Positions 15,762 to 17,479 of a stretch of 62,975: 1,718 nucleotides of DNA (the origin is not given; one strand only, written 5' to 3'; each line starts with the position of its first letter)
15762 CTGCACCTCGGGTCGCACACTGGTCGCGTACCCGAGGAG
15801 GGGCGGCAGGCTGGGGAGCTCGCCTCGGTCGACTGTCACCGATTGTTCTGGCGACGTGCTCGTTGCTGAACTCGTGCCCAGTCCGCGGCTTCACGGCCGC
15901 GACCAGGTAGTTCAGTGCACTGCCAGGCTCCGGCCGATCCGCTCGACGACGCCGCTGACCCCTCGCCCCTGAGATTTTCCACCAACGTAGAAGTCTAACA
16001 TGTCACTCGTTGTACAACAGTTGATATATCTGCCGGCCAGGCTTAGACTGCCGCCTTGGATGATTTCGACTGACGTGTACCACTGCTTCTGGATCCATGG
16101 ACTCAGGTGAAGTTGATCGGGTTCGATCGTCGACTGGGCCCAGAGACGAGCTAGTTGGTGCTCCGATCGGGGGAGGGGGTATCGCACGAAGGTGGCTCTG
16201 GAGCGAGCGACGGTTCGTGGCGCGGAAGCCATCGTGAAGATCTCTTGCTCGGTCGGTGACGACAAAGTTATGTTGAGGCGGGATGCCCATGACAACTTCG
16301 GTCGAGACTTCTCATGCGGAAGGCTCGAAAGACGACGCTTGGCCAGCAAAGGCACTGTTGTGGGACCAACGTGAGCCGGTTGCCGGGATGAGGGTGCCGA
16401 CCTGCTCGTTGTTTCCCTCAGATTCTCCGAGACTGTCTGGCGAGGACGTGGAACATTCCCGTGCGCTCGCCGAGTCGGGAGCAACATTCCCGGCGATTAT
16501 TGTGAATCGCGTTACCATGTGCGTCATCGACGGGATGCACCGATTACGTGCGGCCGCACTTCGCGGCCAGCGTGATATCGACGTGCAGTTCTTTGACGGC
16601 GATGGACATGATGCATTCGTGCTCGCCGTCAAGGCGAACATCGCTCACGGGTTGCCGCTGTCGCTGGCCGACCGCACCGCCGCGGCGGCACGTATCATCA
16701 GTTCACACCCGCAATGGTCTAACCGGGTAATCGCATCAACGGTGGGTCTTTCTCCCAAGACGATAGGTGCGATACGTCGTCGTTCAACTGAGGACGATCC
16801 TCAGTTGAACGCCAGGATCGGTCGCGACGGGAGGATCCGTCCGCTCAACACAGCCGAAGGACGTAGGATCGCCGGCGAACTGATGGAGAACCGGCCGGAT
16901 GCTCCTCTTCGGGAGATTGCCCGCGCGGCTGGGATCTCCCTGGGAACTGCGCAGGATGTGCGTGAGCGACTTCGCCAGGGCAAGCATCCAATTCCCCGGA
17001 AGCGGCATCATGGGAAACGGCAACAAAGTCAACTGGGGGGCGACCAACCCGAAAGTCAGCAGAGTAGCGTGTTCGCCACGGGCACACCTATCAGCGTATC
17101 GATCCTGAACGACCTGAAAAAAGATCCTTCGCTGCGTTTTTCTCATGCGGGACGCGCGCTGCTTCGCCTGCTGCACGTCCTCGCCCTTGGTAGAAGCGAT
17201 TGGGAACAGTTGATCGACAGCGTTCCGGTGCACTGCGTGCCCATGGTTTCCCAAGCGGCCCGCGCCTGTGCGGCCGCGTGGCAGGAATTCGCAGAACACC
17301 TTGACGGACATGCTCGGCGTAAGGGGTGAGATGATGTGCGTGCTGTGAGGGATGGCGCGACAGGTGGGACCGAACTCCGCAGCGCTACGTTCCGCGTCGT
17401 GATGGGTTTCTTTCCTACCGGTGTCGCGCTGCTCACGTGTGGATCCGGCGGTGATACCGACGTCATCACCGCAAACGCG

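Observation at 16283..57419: Complete daunorubicin/baumycin-type anthracycline cluster with non-canonical additions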

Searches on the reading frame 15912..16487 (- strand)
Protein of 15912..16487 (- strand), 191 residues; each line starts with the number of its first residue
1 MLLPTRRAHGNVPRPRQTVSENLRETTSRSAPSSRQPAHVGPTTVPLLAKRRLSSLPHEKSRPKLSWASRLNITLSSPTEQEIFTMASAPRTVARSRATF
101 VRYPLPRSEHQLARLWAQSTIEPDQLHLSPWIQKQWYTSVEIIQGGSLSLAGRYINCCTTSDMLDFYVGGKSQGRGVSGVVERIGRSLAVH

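Call 34: search_protein_families(library=pfam, proteins=[window:15912-16487:-], max_evalue=0.01)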
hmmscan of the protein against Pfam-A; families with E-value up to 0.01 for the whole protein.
window:15912-16487:- (191 aa): 0 families

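Call 40: search_protein_families(library=ncbifam, proteins=[window:15912-16487:-], max_evalue=0.001)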
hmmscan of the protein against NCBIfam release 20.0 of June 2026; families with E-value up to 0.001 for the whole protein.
window:15912-16487:- (191 aa): 0 families

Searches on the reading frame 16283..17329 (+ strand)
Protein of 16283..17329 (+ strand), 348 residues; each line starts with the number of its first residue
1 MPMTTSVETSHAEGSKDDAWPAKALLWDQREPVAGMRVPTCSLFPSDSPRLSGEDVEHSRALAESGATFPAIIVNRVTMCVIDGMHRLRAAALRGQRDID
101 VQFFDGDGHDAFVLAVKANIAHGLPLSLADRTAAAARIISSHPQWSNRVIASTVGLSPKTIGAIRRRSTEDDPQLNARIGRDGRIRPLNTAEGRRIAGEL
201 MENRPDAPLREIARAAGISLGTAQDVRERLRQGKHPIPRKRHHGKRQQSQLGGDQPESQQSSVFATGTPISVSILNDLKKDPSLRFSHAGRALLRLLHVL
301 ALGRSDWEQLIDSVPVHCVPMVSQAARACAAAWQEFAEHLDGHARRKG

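Call 5: search_protein_families(library=pfam, proteins=[window:16283-17329:+])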
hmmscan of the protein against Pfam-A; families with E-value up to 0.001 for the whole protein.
window:16283-17329:+ (348 aa): 3 families
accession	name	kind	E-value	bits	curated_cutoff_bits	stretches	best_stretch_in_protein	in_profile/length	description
PF13404.12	HTH_AsnC-type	-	3.4e-05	24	27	0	194-230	6-41/42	AsnC-type helix-turn-helix domain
PF13412.12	HTH_24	-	9.3e-05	22.4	21.9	0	201-224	12-35/48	Winged helix-turn-helix DNA-binding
PF13384.12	HTH_23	-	0.00025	21.2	24.6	0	143-170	15-43/50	Homeodomain-like domain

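Call 40: search_protein_families(library=ncbifam, proteins=[window:16283-17329:+], max_evalue=0.001)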
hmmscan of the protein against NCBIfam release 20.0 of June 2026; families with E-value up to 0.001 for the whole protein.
window:16283-17329:+ (348 aa): 1 family
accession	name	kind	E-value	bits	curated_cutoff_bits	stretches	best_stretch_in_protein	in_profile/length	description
NF033546.1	transpos_IS21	equivalog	0.00075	19.1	160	0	144-235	8-100/294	IS21 family transposase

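Call 55: search_protein_representatives(protein=window:16283-17329:+)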
Query: 348 residues. Proteins with E-value up to 0.001 (for the whole library): 8227; up to 1e-10: 2079; up to 1e-30: 1080. The best 150 are listed.
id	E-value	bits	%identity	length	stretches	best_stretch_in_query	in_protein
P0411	7.8e-98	344.1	56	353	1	29-340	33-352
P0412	7.9e-94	331.0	56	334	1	36-341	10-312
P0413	1.7e-92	326.6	54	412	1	36-341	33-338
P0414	3.9e-92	325.4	54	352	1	36-344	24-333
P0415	1.5e-90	320.2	55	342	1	36-340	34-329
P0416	6.3e-90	318.1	52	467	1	34-341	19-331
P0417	1.9e-89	316.6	52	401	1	36-342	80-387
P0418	4.0e-89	315.5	52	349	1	29-343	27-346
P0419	5.8e-89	315.0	54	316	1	38-345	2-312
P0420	9.8e-89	314.2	57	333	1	37-342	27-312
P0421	1.2e-88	313.9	49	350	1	6-344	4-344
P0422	2.9e-87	309.4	55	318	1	34-343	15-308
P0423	1.0e-86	307.6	54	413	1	41-342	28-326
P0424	1.9e-85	303.4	53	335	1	35-341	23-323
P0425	1.9e-85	303.4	49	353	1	30-346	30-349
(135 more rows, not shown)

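Call 60: list_cluster_members(proteins=[P0411, P0412, P0413, P0414, P0415, P0416, P0418, P0419, P0420, P0421])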
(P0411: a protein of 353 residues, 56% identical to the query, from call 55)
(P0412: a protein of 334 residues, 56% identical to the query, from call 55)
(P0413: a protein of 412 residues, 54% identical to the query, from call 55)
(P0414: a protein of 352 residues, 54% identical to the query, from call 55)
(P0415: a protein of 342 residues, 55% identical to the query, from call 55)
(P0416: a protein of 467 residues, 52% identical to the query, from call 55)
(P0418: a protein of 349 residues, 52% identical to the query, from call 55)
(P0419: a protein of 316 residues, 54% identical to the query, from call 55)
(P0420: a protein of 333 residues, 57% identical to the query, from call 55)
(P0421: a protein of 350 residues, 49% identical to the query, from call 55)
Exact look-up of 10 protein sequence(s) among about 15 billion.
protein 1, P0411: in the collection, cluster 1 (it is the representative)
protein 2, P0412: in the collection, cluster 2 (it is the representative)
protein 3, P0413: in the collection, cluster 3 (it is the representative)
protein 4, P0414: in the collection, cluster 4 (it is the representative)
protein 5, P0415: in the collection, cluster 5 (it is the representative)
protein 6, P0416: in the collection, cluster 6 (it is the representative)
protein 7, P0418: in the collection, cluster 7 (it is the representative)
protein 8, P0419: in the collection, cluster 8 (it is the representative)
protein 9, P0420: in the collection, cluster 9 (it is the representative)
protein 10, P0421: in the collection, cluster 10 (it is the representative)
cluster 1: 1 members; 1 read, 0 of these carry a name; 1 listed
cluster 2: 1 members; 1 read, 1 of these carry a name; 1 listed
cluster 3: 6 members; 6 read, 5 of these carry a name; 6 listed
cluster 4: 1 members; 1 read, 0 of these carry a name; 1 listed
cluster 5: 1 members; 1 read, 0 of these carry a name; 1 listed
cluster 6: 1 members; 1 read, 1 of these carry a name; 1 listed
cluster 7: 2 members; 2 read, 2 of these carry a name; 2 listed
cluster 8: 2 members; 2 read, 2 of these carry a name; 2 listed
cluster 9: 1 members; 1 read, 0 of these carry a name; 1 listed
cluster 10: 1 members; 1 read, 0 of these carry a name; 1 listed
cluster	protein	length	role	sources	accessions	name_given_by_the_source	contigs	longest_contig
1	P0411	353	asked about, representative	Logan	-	-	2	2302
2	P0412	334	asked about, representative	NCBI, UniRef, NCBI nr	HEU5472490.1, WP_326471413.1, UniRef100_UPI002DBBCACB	MAG TPA: ParB N-terminal domain-containing protein [Actinophytocola sp.] | ParB N-terminal domain-containing protein n=1 Tax=Actinophytocola sp. TaxID=1872138 ... | ParB N-terminal domain-containing protein [Actinophytocola sp.]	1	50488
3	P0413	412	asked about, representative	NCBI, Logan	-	-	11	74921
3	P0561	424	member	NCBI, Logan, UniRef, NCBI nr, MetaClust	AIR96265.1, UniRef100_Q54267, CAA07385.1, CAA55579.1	transcriptional regulator StrR [Streptomyces glaucescens] | StrR n=2 Tax=Streptomyces glaucescens TaxID=1907 RepID=Q54267_STRGA | status=active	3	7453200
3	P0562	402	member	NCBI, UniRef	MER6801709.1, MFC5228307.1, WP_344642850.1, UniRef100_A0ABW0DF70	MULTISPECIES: ParB/RepB/Spo0J family partition protein [Streptomyces] | ParB/RepB/Spo0J family partition protein n=1 Tax=Streptomyces fimbriatus TaxID=68197 ...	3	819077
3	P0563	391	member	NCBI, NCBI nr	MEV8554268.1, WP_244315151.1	ParB/RepB/Spo0J family partition protein [Streptomyces glaucescens]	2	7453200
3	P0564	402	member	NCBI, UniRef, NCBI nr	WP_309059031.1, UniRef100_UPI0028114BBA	ParB/RepB/Spo0J family partition protein [Streptomyces sp.] | ParB/RepB/Spo0J family partition protein n=1 Tax=Streptomyces sp. TaxID=1931 ...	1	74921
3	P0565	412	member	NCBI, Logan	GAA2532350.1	hypothetical protein GCM10010398_16930 [Streptomyces fimbriatus]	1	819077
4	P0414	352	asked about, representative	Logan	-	-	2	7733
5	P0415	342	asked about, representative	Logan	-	-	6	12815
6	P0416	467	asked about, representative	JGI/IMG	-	ParB-like chromosome segregation protein Spo0J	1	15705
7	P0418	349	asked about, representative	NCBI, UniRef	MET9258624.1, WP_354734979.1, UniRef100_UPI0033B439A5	ParB/RepB/Spo0J family partition protein [Amycolatopsis sp. NPDC004079] | ParB/RepB/Spo0J family partition protein n=1 Tax=Amycolatopsis sp. NPDC004079 ...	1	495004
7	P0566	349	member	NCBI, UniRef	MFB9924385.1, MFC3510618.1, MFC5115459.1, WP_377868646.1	ParB/RepB/Spo0J family partition protein [Amycolatopsis halotolerans] | ParB/RepB/Spo0J family partition protein n=1 Tax=Amycolatopsis halotolerans TaxID=330083 ...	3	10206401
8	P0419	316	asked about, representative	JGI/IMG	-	ParB-like chromosome segregation protein Spo0J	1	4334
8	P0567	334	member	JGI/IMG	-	ParB-like chromosome segregation protein Spo0J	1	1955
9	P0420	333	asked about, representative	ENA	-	-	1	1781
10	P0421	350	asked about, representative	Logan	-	-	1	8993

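Call 61: find_encoding_contigs(protein=P0561, flank=3000, max_places=1)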
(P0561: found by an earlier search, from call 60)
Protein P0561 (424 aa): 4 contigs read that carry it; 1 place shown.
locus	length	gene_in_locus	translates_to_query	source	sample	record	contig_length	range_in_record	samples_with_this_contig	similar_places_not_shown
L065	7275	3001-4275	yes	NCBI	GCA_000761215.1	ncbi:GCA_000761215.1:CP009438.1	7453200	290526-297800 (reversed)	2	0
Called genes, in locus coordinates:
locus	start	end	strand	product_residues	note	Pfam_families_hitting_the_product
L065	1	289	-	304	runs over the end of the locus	PF01370:Epimerase, PF02719:Polysacc_synt_2 (faint), PF04321:RmlD_sub_bind, PF16363:GDP_Man_Dehyd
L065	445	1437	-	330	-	PF01073:3Beta_HSD, PF01370:Epimerase, PF02719:Polysacc_synt_2, PF04321:RmlD_sub_bind, PF07993:NAD_binding_4, PF13460:NAD_binding_10, PF16363:GDP_Man_Dehyd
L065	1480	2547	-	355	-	PF00483:NTP_transferase, PF12804:NTP_transf_3 (weak), PF25087:GMPPB_C (faint)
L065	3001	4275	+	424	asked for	PF02195:ParB_N (weak), PF13384:HTH_23 (faint), PF13404:HTH_AsnC-type (faint), PF13412:HTH_24 (faint), PF27534:NovG_helical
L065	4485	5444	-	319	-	PF00248:Aldo_ket_red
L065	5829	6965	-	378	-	PF00155:Aminotran_1_2 (faint), PF01041:DegT_DnrJ_EryC1, PF01053:Cys_Met_Meta_PP, PF00266:Aminotran_5 (weak)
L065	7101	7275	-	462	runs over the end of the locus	PF00245:Alk_phosphatase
